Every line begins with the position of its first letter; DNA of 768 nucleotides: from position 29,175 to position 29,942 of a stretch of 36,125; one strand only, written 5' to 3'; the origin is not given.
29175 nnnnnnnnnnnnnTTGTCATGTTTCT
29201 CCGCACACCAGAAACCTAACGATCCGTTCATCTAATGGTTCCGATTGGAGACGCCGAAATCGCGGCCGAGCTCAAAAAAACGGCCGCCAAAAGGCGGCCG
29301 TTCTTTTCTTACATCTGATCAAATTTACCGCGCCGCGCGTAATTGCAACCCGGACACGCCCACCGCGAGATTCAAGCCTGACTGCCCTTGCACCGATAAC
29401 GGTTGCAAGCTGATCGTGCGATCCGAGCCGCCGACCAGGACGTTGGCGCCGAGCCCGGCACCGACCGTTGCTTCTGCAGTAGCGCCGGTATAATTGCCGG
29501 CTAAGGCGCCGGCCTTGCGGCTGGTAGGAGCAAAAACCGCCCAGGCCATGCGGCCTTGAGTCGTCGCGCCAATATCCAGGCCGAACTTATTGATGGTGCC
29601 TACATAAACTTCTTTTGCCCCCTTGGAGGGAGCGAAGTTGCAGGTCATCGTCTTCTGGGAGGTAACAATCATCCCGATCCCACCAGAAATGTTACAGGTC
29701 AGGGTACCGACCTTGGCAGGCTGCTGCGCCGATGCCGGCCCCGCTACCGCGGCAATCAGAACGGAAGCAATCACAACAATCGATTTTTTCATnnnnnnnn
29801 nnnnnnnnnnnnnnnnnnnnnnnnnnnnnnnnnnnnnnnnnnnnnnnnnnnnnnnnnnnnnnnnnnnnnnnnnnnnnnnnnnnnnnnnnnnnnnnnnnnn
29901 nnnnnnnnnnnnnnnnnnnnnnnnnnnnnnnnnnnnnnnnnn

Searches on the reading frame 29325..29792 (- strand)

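Call 10: search_protein_families(library=pfam, proteins=[window:29325-29792:-])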
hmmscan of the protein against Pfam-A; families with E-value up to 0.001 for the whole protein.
window:29325-29792:- (155 aa): 1 family
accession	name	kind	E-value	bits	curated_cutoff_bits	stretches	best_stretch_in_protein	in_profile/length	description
PF06186.16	DUF992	-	7.4e-53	178.7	22.7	1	17-152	5-143/143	Protein of unknown function (DUF992)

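Call 71: search_protein_families(library=ncbifam, proteins=[window:29325-29792:-], max_evalue=0.01)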
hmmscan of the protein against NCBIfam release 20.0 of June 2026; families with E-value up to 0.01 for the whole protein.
window:29325-29792:- (155 aa): 0 families
